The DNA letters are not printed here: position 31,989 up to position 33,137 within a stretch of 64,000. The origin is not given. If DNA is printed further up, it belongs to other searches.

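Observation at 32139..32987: Minimal [FeFe]-hydrogenase-like H-domain protein with TSPCP in place of TSCCP, convergent with rubrerythrin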

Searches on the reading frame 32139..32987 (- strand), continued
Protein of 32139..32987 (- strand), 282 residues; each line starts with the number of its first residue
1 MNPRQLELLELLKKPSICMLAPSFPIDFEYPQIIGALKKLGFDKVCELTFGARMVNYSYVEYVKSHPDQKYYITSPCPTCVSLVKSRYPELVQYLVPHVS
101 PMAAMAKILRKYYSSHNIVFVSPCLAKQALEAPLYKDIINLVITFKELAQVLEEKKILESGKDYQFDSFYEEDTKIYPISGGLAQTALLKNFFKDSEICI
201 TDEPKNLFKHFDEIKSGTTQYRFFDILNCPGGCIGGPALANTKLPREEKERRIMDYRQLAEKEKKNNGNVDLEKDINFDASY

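Call 37: find_homologous_proteins(query=L031:9968-10795:+, max_evalue=1e-10)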
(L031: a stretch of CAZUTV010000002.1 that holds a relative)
Query L031:9968-10795:+ (275 aa): 854 proteins with E <= 1e-10 among 1845 candidates; the best 120 are listed.
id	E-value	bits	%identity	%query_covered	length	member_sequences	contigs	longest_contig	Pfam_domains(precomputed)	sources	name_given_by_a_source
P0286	1.0e-179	614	100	100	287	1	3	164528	PF02906.20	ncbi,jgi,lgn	jgi:iron only hydrogenase large subunit-like protein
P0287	1.4e-150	518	83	100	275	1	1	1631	PF02906.20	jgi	jgi:iron only hydrogenase large subunit-like protein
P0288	3.5e-123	428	68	100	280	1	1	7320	PF02906.20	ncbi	-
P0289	1.1e-122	427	68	97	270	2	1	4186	PF02906.20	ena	-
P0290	3.8e-121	422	69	99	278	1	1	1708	PF02906.20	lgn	-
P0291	6.9e-121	421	68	100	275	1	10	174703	PF02906.20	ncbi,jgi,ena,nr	ncbi:hypothetical protein HOD88_01865 [archaeon]|jgi:two-component system, NtrC family, sensor kinas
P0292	1.7e-120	420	68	99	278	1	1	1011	PF02906.20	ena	-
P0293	2.3e-120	419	69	100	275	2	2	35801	PF02906.20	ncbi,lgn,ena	-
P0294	3.1e-120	419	68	100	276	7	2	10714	PF02906.20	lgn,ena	-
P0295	3.8e-120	418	69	97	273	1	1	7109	PF02906.20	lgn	-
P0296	8.8e-120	417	69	100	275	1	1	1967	PF02906.20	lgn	-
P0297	2.2e-119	416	68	96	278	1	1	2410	PF02906.20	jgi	-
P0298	8.5e-119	414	68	96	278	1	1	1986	PF02906.20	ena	-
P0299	1.3e-118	413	67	100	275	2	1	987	PF02906.20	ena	-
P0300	3.4e-118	412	66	100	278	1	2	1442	PF02906.20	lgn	-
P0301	8.6e-118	411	67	100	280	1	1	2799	PF02906.20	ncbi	-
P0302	2.1e-117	410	64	99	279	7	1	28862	PF02906.20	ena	-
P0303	4.8e-117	408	65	100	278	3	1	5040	PF02906.20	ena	-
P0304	7.7e-117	408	64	100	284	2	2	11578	PF02906.20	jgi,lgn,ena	-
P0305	2.3e-116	406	66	100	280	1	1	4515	PF02906.20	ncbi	-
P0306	7.6e-116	404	64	99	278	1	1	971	PF02906.20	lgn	-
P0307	7.7e-116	404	64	100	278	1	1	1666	PF02906.20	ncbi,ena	ncbi:MAG: [Fe-Fe] hydrogenase large subunit C-terminal domain-containing protein [Nanoarchaeota arch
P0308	1.3e-115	404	64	99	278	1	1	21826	PF02906.20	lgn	-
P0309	1.4e-115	404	66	100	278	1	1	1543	PF02906.20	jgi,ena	-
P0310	2.4e-115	403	65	99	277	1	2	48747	PF02906.20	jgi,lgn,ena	-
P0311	4.5e-115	402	65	100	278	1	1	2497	PF02906.20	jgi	jgi:iron only hydrogenase large subunit-like protein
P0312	6.4e-115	401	66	99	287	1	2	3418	PF02906.20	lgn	-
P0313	7.6e-115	401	66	99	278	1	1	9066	PF02906.20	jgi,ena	-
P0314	1.1e-114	401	65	99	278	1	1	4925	PF02906.20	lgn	-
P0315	1.7e-114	400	64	100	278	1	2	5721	PF02906.20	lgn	-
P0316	2.9e-114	399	64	98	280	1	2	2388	PF02906.20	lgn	-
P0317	3.4e-114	399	65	98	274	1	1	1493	PF02906.20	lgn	-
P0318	4.2e-114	399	64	99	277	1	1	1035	PF02906.20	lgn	-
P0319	4.6e-114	399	65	100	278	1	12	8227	PF02906.20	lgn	-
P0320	5.2e-114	398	63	100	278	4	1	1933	PF02906.20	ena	-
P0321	6.2e-114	398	64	99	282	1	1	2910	PF02906.20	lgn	-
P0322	9.4e-114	398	64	100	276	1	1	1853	PF02906.20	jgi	jgi:iron only hydrogenase large subunit-like protein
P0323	1.6e-113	397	65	100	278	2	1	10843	PF02906.20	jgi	jgi:iron only hydrogenase large subunit-like protein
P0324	4.2e-113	395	65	100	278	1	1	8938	PF02906.20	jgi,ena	-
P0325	6.1e-113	395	64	100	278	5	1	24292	PF02906.20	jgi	-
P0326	6.7e-113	395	64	99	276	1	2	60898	PF02906.20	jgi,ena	-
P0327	9.0e-113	394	65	99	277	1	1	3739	PF02906.20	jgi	jgi:iron only hydrogenase large subunit-like protein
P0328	1.2e-112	394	64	100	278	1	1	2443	PF02906.20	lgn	-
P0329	1.9e-112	393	63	100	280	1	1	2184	PF02906.20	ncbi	-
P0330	3.8e-112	392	63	99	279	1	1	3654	PF02906.20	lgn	-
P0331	4.7e-112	392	64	99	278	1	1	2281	PF02906.20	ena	-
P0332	4.8e-112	392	62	99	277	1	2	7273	PF02906.20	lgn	-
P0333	5.0e-112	392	64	99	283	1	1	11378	PF02906.20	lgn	-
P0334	5.3e-112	392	63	99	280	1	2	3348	PF02906.20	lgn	-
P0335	6.0e-112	392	63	99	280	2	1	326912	PF02906.20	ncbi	-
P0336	6.9e-112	391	65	94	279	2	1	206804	PF02906.20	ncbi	ncbi:MAG: [Fe-Fe] hydrogenase large subunit C-terminal domain-containing protein [Candidatus Pacearc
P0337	9.3e-112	391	63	99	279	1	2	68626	PF02906.20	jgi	-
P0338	1.0e-111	391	64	100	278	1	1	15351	PF02906.20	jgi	jgi:iron only hydrogenase large subunit-like protein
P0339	1.6e-111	390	63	99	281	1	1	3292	PF02906.20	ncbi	-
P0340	2.1e-111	390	63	99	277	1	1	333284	PF02906.20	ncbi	-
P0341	3.1e-111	389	61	100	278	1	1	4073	PF02906.20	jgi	jgi:iron only hydrogenase large subunit-like protein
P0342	3.4e-111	389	63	99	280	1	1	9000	PF02906.20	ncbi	-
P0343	3.7e-111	389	62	99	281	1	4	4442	PF02906.20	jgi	jgi:iron only hydrogenase large subunit-like protein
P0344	5.2e-111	389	63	99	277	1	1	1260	PF02906.20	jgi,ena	-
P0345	5.3e-111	389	63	99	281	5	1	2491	PF02906.20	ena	-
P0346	5.6e-111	388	63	99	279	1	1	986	PF02906.20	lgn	-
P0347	5.6e-111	388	63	99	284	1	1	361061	PF02906.20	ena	-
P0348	5.8e-111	388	62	100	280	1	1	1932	PF02906.20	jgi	jgi:iron only hydrogenase large subunit-like protein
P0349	7.1e-111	388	63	95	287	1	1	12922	PF02906.20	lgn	-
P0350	7.5e-111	388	61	100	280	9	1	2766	PF02906.20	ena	-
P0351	1.5e-110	387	62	99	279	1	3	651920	PF02906.20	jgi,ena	-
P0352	1.6e-110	387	62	99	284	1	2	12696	PF02906.20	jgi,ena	-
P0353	2.2e-110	387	62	99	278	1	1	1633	PF02906.20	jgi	jgi:iron only hydrogenase large subunit-like protein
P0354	2.8e-110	386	62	99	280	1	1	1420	PF02906.20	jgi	jgi:iron only hydrogenase large subunit-like protein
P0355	4.3e-110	386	64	99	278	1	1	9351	PF02906.20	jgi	-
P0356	4.5e-110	385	63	98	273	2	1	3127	PF02906.20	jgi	jgi:iron only hydrogenase large subunit-like protein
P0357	6.0e-110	385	62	99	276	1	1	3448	PF02906.20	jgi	jgi:iron only hydrogenase large subunit-like protein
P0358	6.3e-110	385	62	99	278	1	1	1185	PF02906.20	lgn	-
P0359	6.5e-110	385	61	99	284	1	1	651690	PF02906.20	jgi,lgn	jgi:iron only hydrogenase large subunit-like protein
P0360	1.1e-109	384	62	100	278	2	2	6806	PF02906.20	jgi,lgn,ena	-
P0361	1.2e-109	384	61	100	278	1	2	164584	PF02906.20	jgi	jgi:iron only hydrogenase large subunit-like protein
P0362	1.5e-109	384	61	100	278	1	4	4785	PF02906.20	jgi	-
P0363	2.2e-109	383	61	99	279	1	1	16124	PF02906.20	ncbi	-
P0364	2.8e-109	383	64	96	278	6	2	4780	PF02906.20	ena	-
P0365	3.8e-109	382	62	99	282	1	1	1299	PF02906.20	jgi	jgi:iron only hydrogenase large subunit-like protein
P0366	4.2e-109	382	61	100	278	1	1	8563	PF02906.20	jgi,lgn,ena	-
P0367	4.5e-109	382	63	99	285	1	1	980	PF02906.20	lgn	-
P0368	5.2e-109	382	62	97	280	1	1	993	PF02906.20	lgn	-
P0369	6.4e-109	382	63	97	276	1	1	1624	PF02906.20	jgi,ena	-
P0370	6.7e-109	382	61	99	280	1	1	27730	PF02906.20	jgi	jgi:iron only hydrogenase large subunit-like protein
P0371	8.0e-109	381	63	97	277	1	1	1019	PF02906.20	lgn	-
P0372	1.0e-108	381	62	100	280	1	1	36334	PF02906.20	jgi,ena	-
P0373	1.0e-108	381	61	99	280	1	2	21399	PF02906.20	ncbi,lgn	-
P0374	1.1e-108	381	63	99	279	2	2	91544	PF02906.20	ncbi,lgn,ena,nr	ncbi:hypothetical protein A3K82_00950 [Candidatus Pacearchaeota archaeon RBG_19FT_COMBO_34_9]|nr:MAG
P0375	1.3e-108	381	62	99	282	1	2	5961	PF02906.20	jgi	jgi:iron only hydrogenase large subunit-like protein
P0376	1.4e-108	381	64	97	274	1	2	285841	PF02906.20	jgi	jgi:iron only hydrogenase large subunit-like protein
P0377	1.4e-108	381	63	95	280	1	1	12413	PF02906.20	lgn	-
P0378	1.5e-108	381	61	99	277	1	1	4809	PF02906.20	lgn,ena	-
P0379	2.3e-108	380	63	97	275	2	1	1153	PF02906.20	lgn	-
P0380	2.5e-108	380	63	99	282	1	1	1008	PF02906.20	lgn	-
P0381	2.5e-108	380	62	99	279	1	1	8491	PF02906.20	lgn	-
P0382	2.8e-108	380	62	99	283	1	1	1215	PF02906.20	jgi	jgi:iron only hydrogenase large subunit-like protein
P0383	3.0e-108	379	63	99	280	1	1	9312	PF02906.20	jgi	jgi:iron only hydrogenase large subunit-like protein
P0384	3.0e-108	379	62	99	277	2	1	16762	PF02906.20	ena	-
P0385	3.1e-108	379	62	99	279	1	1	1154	PF02906.20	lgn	-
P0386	3.5e-108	379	62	99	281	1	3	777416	PF02906.20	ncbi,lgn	-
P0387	3.6e-108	379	61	99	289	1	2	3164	PF02906.20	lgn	-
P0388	3.9e-108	379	65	96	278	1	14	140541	PF02906.20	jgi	jgi:iron only hydrogenase large subunit-like protein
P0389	4.0e-108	379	61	99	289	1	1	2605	PF02906.20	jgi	jgi:iron only hydrogenase large subunit-like protein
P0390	4.4e-108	379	61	100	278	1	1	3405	PF02906.20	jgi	jgi:iron only hydrogenase large subunit-like protein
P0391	5.5e-108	379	63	97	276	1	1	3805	PF02906.20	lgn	-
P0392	5.7e-108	379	62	95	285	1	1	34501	PF02906.20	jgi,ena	-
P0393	5.8e-108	379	62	97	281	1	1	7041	PF02906.20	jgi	jgi:iron only hydrogenase large subunit-like protein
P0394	6.4e-108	378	62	98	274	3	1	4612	PF02906.20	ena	-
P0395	6.7e-108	378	61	100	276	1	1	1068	PF02906.20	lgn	-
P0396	1.0e-107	378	62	99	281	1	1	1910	PF02906.20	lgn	-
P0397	1.0e-107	378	61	99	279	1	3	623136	PF02906.20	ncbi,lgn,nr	ncbi:MAG: [Fe-Fe] hydrogenase large subunit C-terminal domain-containing protein [Candidatus Nanoarc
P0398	1.1e-107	378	62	96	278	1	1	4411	PF02906.20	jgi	jgi:iron only hydrogenase large subunit-like protein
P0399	1.4e-107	377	62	97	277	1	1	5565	PF02906.20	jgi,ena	-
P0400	1.7e-107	377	61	100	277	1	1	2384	PF02906.20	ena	-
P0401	1.8e-107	377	61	98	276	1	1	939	PF02906.20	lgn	-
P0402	2.0e-107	377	62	97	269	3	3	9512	PF02906.20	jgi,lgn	-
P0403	2.1e-107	377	62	95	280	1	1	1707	PF02906.20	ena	-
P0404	2.6e-107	376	61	100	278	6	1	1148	PF02906.20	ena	-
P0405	3.2e-107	376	62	99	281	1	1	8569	PF02906.20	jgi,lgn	jgi:iron only hydrogenase large subunit-like protein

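Call 48: find_encoding_contigs(protein=window:32139-32987:-, flank=10000, max_places=4)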
Protein window:32139-32987:- (282 aa): 4 contigs read that carry it; 3 places shown.
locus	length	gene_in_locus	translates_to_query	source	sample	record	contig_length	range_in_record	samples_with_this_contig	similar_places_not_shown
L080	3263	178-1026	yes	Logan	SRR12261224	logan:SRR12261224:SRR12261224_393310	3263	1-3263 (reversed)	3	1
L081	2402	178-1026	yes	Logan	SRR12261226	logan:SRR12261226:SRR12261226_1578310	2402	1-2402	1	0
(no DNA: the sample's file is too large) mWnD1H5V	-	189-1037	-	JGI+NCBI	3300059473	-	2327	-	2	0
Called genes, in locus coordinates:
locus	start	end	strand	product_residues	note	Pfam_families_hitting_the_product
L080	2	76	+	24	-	?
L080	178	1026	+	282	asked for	PF02906:Fe_hyd_lg_C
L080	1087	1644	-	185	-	PF00210:Ferritin, PF02915:Rubrerythrin, PF23458:DUF7130 (weak), PF21349:RUBY_RBDX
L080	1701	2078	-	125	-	PF07885:Ion_trans_2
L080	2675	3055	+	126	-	-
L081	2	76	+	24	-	?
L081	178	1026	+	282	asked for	PF02906:Fe_hyd_lg_C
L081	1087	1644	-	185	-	PF00210:Ferritin, PF02915:Rubrerythrin, PF23458:DUF7130 (weak), PF21349:RUBY_RBDX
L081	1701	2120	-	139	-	PF07885:Ion_trans_2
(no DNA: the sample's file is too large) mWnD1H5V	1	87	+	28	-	?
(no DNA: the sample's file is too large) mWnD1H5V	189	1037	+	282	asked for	PF02906:Fe_hyd_lg_C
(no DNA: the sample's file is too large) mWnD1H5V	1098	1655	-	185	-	PF00210:Ferritin, PF02915:Rubrerythrin, PF23458:DUF7130 (weak), PF21349:RUBY_RBDX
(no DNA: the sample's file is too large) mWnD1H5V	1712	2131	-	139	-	PF07885:Ion_trans_2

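Call 53: predict_structure(alignment_id=A3)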
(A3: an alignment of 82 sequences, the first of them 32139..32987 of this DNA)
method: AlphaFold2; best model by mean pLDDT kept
length: 282 residues; sequences in the alignment: 82
mean_pLDDT: 92.8   pTM: 0.90
mean pLDDT of the five models: 92.8, 92.4, 91.4, 90.6, 90.2
residues with pLDDT >= 90: 228; 70-90: 44; 50-70: 10; < 50: 0
segments of 3 or more residues with pLDDT < 50: none
pLDDT, mean of each block of 10 residues (from residue 1): 97 98 95 96 93 92 95 95 97 96 96 97 95 97 98 94 80 77 86 94 95 97 96 94 95 92 73 90 87
secondary structure, 60 per line:
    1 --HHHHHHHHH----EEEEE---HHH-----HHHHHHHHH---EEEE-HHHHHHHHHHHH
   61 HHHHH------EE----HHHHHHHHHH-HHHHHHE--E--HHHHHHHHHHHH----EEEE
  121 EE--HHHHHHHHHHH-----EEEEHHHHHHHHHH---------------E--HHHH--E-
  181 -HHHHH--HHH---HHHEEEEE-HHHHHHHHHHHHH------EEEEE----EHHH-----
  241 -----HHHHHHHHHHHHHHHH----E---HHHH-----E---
elements in order: H3-11 E16-20 H32-40 E44-47 H49-65 H78-87 H89-94 H101-112 E117-122 H125-135 E141-144 H145-154 H173-176 H182-186 E198-202 H204-216 E223-227 H246-261 H270-273

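Call 55: fold_search(model_id=the predicted structure, library=pdb)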
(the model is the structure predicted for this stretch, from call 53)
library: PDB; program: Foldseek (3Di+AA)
matches with E <= 10: 1092; with E <= 0.001: 73
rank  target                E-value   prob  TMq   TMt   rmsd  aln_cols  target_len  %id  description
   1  8a6t_A                1.1e-17  1.00  0.80  0.42   4.0       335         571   24  Cryo-EM structure of the electron bifurcating Fe-Fe hydrogenase HydABC complex from Thermoanaerobacter kivui in the re (released 2023-02-15)
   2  6ttl_A                3.9e-16  1.00  0.75  0.46   4.6       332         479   21  crystal structure of [FeFe]-hydrogenase CbA5H (partial) from Clostridium beijerinckii in Hinact state (released 2020-12-09)
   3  7p8n_a                5.4e-16  1.00  0.75  0.35   4.7       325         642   20  TmHydABC- T. maritima hydrogenase with bridge closed (released 2022-09-14)
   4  9f46_B                5.7e-16  1.00  0.74  0.36   4.9       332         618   20  crystal structure of apo-[FeFe]-hydrogenase CbA5H from Clostridium beijerinckii (released 2024-12-18)
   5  9f46_A                1.5e-15  1.00  0.77  0.37   4.3       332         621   20  crystal structure of apo-[FeFe]-hydrogenase CbA5H from Clostridium beijerinckii (released 2024-12-18)
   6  6gly_B                1.5e-15  1.00  0.78  0.40   4.3       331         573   24  [FeFe]-hydrogenase CpI from Clostridium pasteurianum, variant C299A (released 2018-11-07)
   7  8zqd_A                2.3e-15  1.00  0.80  0.38   3.6       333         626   21  Anaerobically isolated active [FeFe]-hydrogenase CbA5H (released 2025-01-01)
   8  9gbu_A                3.0e-15  1.00  0.76  0.47   4.5       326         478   21  Desulfovibrio desulfuricans [FeFe]-hydrogenase variant with both subunits linked by a 13 amino acid linker peptide der (released 2025-08-13)
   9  9rj9_B                4.8e-15  1.00  0.78  0.40   3.9       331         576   24  [FeFe]-hydrogenase CpI from Clostridium pasteurianum, variant N160L (released 2026-03-04)
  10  6gm2_A                5.1e-15  1.00  0.79  0.40   3.8       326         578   24  [FeFe]-hydrogenase CpI from Clostridium pasteurianum, variant E282D (released 2018-11-07)
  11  7qhf_B                7.0e-15  1.00  0.77  0.40   4.4       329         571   24  [FeFe]-hydrogenase I from Clostridium pasteurianum (CpI), variant G302S (released 2023-09-27)
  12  6gm3_B                8.4e-15  1.00  0.78  0.40   4.2       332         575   24  [FeFe]-hydrogenase CpI from Clostridium pasteurianum, variant R286A (released 2018-11-07)
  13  8aj6_A                1.1e-14  1.00  0.78  0.40   4.1       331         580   24  cyanide-bound [FeFe]-hydrogenase I from Clostridium pasteurianum (CpI) (released 2022-12-14)
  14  6n59                  1.1e-14  1.00  0.76  0.40   4.6       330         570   25  1.0 Angstrom crystal structure of [FeFe]-hydrogenase (released 2019-12-25)
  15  1feh                  1.2e-14  1.00  0.76  0.39   4.6       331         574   25  FE-ONLY HYDROGENASE FROM CLOSTRIDIUM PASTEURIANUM (released 1999-01-13)
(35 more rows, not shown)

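Call 76: search_protein_families(library=pfam, proteins=[P0126], max_evalue=0.00001)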
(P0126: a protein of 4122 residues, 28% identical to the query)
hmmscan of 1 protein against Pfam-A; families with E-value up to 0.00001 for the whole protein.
P0126 (4122 aa): 7 families
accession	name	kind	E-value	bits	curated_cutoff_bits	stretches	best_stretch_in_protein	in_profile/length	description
PF02906.19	Fe_hyd_lg_C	-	0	1795.3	22.1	7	3227-3526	1-245/245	Iron only hydrogenase large subunit, C-terminal domain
PF02256.22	Fe_hyd_SSU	-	1.1e-144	470.9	24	7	340-392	2-54/56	Iron hydrogenase small subunit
PF00258.30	Flavodoxin_1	-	8e-97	321.5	25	3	3655-3793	1-141/143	Flavodoxin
PF00667.26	FAD_binding_1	-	5.2e-43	147.6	32.3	1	3860-4070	15-222/222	FAD binding domain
PF01980.22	TrmO_N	-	1.9e-10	41.4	26.8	0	139-160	60-81/116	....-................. O N-terminal domain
PF00650.25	CRAL_TRIO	-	2.9e-09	37.4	22.6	0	550-583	78-111/153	CRAL/TRIO domain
PF24878.1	YkcB_C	-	6.2e-09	36.1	27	0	172-213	32-73/85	Putative mannosyltransferase YkcB-like, C-terminal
